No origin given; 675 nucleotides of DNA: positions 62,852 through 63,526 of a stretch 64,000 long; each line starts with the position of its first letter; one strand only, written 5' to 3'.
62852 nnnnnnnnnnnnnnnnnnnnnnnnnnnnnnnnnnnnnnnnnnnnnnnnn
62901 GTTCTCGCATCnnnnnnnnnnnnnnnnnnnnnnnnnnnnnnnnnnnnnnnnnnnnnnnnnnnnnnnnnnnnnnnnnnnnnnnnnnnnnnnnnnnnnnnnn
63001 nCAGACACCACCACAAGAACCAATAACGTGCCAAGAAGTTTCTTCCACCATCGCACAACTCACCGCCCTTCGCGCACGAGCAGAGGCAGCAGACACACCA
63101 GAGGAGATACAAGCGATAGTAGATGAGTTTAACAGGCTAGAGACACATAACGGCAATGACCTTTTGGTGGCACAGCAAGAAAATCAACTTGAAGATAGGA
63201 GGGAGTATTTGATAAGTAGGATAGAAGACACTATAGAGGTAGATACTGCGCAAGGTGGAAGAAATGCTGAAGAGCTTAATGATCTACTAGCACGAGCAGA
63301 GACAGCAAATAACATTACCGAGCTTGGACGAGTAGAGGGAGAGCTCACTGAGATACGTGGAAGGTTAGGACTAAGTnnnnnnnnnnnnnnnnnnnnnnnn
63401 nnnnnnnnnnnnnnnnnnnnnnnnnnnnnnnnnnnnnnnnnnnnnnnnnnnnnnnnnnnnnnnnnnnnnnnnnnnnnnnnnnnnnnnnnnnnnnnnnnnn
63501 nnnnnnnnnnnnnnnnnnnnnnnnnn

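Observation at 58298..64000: A secretome island in which adjacent secreted proteins share a 391-bp 100%-identical N-terminal module and Gly linker but carry different C-terminal enzyme folds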

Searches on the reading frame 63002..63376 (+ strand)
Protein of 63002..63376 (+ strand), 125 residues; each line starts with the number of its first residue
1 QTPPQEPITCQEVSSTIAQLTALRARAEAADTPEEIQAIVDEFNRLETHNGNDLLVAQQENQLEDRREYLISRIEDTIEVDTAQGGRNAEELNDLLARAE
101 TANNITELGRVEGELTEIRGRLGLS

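Call 15: find_homologous_proteins(query=window:63002-63376:+, max_evalue=0.01)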
Query seq(125 aa): 314 candidates shared short words with the query, none scored E <= 0.01.

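Call 33: search_protein_representatives(alignment_id=A2)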
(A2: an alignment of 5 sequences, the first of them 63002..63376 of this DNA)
Query: 5 sequences, 125 profile positions. Proteins with E-value up to 0.001 (for the whole library): 12; up to 1e-10: 7; up to 1e-30: 2. The best 12 are listed.
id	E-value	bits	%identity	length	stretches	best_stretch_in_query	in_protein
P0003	2.1e-66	237.8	-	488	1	1-125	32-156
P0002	1.4e-55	202.8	-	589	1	3-125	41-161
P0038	7.7e-22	93.8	-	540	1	9-124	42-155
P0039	5.5e-15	71.6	-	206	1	10-119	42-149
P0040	7.7e-15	71.2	-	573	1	9-124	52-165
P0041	6.4e-13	65.0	-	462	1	9-125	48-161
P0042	1.2e-11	60.9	-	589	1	9-115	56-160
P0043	1.9e-09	53.7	-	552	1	9-118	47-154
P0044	1.1e-06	44.8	-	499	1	10-118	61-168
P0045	1.2e-05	41.4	-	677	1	10-115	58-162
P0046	2.0e-05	40.8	-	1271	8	61-95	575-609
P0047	9.5e-04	35.4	-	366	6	31-52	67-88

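Call 37: search_protein_families(library=pfam, proteins=[P0038, P0039, P0040, P0041, P0042, P0043, P0044, P0045], max_evalue=0.1)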
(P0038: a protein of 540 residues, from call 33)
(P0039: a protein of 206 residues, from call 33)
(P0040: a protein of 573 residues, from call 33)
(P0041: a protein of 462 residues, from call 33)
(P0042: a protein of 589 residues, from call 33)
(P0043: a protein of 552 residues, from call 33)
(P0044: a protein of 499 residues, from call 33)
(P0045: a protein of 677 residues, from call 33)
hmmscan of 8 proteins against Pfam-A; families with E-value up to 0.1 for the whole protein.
P0038 (540 aa): 1 family
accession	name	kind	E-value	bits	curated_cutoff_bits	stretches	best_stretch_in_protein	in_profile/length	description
PF14592.12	Chondroitinas_B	-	3.1e-10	40.1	24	1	193-266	1-78/426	Chondroitinase B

P0039 (206 aa): 3 families
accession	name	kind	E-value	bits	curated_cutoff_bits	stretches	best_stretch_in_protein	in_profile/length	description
PF01867.21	Cas_Cas1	-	0.0074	15.9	22.3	1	41-148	52-161/283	CRISPR associated protein Cas1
PF08564.16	CDC37_C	-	0.023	15.3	22.1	1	52-132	19-96/100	Cdc37 C terminal domain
PF24830.1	DUF7714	-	0.063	12.8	25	1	96-168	58-134/280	Family of unknown function (DUF7714)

P0040 (573 aa): 2 families
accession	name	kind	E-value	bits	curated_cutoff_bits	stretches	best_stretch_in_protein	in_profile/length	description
PF00150.24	Cellulase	-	1e-21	78.1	23.5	1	266-535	28-265/272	Cellulase (glycosyl hydrolase family 5)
PF25472.1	DUF7902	-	0.00082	20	26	1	125-162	2-39/85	Domain of unknown function (DUF7902)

P0041 (462 aa): 4 families
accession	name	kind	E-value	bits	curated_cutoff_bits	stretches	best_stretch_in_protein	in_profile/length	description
PF14592.12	Chondroitinas_B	-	5.7e-05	22.7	24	1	304-410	172-277/426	Chondroitinase B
PF05048.19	NosD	-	0.00032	20.7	23.6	1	331-419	4-88/212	Periplasmic copper-binding protein (NosD)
PF16957.11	Mal_decarbox_Al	-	0.0047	15.7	25.4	1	95-161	395-461/546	Malonate decarboxylase, alpha subunit, transporter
PF12698.13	ABC2_membrane_3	-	0.039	13.5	31.6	1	10-118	6-90/347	ABC-2 family transporter protein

P0042 (589 aa): 1 family
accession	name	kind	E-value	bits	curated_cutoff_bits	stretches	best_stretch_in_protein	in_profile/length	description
PF14592.12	Chondroitinas_B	-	1e-06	28.5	24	1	212-260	1-50/426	Chondroitinase B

P0043 (552 aa): 2 families
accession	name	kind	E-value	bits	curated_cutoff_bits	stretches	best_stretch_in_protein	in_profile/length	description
PF14592.12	Chondroitinas_B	-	2.7e-16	60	24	1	209-442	1-250/426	Chondroitinase B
PF05048.19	NosD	-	8e-06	25.9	23.6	1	378-449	84-155/212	Periplasmic copper-binding protein (NosD)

P0044 (499 aa): 6 families
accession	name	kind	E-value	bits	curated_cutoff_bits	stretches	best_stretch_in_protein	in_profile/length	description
PF14592.12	Chondroitinas_B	-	0.0015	18.1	24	1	244-289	11-58/426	Chondroitinase B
PF13229.12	Beta_helix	-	0.0016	18.5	25.9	1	391-447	64-120/158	Right handed beta helix region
PF25642.1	DUF7944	-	0.03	15.3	27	0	83-153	1-71/82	Domain of unknown function (DUF7944)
PF25472.1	DUF7902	-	0.051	14.2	26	0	137-172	5-40/85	Domain of unknown function (DUF7902)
PF14733.11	ACDC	-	0.056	14.1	22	1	65-115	37-87/91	AP2-coincident C-terminal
PF07862.16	Nif11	-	0.075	13.8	23.8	0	72-90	17-35/48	Nif11 domain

P0045 (677 aa): 2 families
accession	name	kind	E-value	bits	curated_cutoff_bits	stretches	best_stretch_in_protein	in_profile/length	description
PF21348.3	RGL11_C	-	1.2e-07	31.4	27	1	409-543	231-354/490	Rhamnogalacturonan lyase family 11, C-terminal domain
PF13517.12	FG-GAP_3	-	0.0046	18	26.9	0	275-307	28-60/61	FG-GAP-like repeat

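Call 38: find_encoding_contigs(protein=P0038, flank=10000, max_places=3)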
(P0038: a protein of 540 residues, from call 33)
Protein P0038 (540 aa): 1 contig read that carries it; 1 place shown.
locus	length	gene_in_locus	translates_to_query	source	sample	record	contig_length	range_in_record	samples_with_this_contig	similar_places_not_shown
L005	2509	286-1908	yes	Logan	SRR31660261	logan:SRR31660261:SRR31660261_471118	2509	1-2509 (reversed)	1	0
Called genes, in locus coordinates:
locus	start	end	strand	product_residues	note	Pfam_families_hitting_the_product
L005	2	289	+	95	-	?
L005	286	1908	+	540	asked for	PF14592:Chondroitinas_B, PF22842:Pel9A-like_beta_helix (weak)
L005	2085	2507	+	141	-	?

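Call 39: find_encoding_contigs(protein=P0040, flank=10000, max_places=3)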
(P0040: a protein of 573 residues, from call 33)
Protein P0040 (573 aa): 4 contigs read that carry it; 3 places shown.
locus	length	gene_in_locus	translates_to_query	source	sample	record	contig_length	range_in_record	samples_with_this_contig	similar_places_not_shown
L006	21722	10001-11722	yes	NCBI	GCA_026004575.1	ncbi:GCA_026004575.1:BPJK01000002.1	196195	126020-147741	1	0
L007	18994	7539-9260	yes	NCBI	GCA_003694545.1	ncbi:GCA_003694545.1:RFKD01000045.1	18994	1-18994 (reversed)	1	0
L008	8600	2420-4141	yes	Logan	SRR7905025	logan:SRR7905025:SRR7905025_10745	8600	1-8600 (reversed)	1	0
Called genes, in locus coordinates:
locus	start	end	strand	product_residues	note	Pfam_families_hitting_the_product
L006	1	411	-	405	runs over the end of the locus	-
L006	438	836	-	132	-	PF11969:DcpS_C, PF01230:HIT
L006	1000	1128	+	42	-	-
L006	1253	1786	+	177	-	PF04073:tRNA_edit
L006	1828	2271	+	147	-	PF00075:RNase_H, PF13456:RVT_3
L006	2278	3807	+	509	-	PF13567:DUF4131, PF03772:Competence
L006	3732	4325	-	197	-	PF02777:Sod_Fe_C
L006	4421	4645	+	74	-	-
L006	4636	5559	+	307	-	PF00753:Lactamase_B, PF12706:Lactamase_B_2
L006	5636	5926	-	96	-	PF00830:Ribosomal_L28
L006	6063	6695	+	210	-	PF02163:Peptidase_M50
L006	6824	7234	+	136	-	PF00164:Ribosom_S12_S23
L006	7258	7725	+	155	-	PF00177:Ribosomal_S7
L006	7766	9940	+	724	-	PF00009:GTP_EFTU, PF03144:GTP_EFTU_D2, PF22042:EF-G_D2, PF14492:EFG_III, PF16658:RF3_C (weak), PF03764:EFG_IV, PF00679:EFG_C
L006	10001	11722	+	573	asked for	PF00150:Cellulase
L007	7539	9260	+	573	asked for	PF00150:Cellulase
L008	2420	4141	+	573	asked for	PF00150:Cellulase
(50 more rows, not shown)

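Call 40: find_encoding_contigs(protein=P0042, flank=10000, max_places=2)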
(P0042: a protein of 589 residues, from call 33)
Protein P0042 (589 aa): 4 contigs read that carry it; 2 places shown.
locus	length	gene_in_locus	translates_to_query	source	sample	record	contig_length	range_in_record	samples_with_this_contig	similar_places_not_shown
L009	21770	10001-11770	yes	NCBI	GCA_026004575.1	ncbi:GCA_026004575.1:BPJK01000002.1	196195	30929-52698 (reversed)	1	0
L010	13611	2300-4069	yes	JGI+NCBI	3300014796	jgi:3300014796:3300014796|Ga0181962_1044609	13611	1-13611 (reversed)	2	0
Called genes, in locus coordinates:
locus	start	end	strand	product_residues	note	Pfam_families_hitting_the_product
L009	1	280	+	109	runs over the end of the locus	-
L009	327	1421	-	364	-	PF01476:LysM, PF23446:LysM1_NFP_LYK (faint), PF23473:LysM3_LYK4_5, PF01476:LysM, PF01551:Peptidase_M23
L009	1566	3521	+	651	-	PF00580:UvrD-helicase, PF13245:AAA_19, PF13604:AAA_30 (faint), PF01443:Viral_helicase1 (faint), PF13538:UvrD_C_2 (faint), PF13361:UvrD_C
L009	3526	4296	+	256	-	PF00398:RrnaAD, PF13649:Methyltransf_25 (weak)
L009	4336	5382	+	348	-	-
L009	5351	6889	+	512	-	-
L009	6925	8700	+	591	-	-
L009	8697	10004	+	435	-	PF05048:NosD (faint), PF13229:Beta_helix (weak)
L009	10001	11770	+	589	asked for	PF14592:Chondroitinas_B (weak), PF22842:Pel9A-like_beta_helix (weak)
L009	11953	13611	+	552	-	PF22842:Pel9A-like_beta_helix (weak), PF14592:Chondroitinas_B, PF05048:NosD (faint)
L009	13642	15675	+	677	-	PF21348:RGL11_C (weak)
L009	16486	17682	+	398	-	-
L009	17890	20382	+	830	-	-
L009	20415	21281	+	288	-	-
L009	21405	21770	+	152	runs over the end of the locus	PF12666:PrgI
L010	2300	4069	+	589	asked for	PF14592:Chondroitinas_B (weak), PF22842:Pel9A-like_beta_helix (weak)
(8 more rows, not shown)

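Call 41: find_encoding_contigs(protein=P0045, flank=10000, max_places=2)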
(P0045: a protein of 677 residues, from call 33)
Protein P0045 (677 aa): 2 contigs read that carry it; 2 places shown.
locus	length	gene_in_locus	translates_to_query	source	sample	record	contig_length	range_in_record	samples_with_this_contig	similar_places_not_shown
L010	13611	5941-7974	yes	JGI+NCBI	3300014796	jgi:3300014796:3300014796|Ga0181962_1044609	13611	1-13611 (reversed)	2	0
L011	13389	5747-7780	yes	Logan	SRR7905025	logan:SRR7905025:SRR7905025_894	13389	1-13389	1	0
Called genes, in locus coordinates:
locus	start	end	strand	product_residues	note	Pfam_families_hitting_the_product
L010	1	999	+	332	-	?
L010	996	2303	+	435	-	PF05048:NosD (faint), PF13229:Beta_helix (weak)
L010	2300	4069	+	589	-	PF14592:Chondroitinas_B (weak), PF22842:Pel9A-like_beta_helix (weak)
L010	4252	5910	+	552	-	PF22842:Pel9A-like_beta_helix (weak), PF14592:Chondroitinas_B, PF05048:NosD (faint)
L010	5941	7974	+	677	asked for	PF21348:RGL11_C (weak)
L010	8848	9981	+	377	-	-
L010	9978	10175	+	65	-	-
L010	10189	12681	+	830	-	-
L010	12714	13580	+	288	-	-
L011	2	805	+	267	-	?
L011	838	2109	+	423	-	PF05048:NosD (faint), PF13229:Beta_helix (weak)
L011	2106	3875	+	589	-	PF14592:Chondroitinas_B (weak), PF22842:Pel9A-like_beta_helix (weak)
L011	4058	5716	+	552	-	PF22842:Pel9A-like_beta_helix (weak), PF14592:Chondroitinas_B, PF05048:NosD (faint)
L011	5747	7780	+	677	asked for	PF21348:RGL11_C (weak)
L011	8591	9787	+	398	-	-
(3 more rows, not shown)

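Call 64: find_related_loci(query=A2, collection=metagenome_contigs, flank=8000)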
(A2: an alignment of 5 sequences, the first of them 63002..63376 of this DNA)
Query A2 (125 aa) in metagenome_contigs; peptide patterns used: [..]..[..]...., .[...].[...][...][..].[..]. (x = any residue, [..] = any of these).
76 stretches matched a pattern, but none encodes a relative of the query by tblastn (E <= 1e-3).

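Call 79: search_protein_families(library=pfam, alignment_id=A4, max_evalue=1)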
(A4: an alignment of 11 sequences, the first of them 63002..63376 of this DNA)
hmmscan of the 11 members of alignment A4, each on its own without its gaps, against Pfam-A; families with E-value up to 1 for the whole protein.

A. member 1, window:63002-63376:+ (125 aa): 1 family
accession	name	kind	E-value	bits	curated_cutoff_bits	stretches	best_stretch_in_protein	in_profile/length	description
PF01867.21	Cas_Cas1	-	0.38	10.3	22.3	0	22-116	83-159/283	CRISPR associated protein Cas1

B. families by the number of members that match (of 11 scanned): 25 families
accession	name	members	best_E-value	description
PF25472.1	DUF7902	3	1.7e-05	Domain of unknown function (DUF7902)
PF01867.21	Cas_Cas1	2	0.0025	CRISPR associated protein Cas1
PF16326.10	ABC_tran_CTD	2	0.072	ABC transporter C-terminal domain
PF16957.11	Mal_decarbox_Al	1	0.00058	Malonate decarboxylase, alpha subunit, transporter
PF24319.2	DUF7491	1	0.0054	Coiled-coil region of unknown function (DUF7491)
PF08564.16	CDC37_C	1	0.0085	Cdc37 C terminal domain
PF14733.11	ACDC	1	0.0098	AP2-coincident C-terminal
PF07862.16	Nif11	1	0.011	Nif11 domain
PF01468.23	GA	1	0.012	GA module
PF07996.16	T4SS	1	0.013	Type IV secretion system proteins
PF15934.10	Yuri_gagarin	1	0.016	Yuri gagarin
PF25642.1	DUF7944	1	0.017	Domain of unknown function (DUF7944)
PF21157.2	DksA_N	1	0.04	DnaK suppressor protein DksA, N-terminal domain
PF25505.1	ARM_CPL3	1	0.052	CPL3 ARM repeat domain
PF11265.14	Med25_VWA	1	0.066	Mediator complex subunit 25 von Willebrand factor type A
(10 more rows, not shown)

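Call 84: search_dna_similar(query=window:63002-63376:+, collection=phages, mode=protein, max_evalue=0.01, max_rows=10)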
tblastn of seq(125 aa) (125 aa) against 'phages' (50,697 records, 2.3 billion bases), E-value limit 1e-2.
No match.
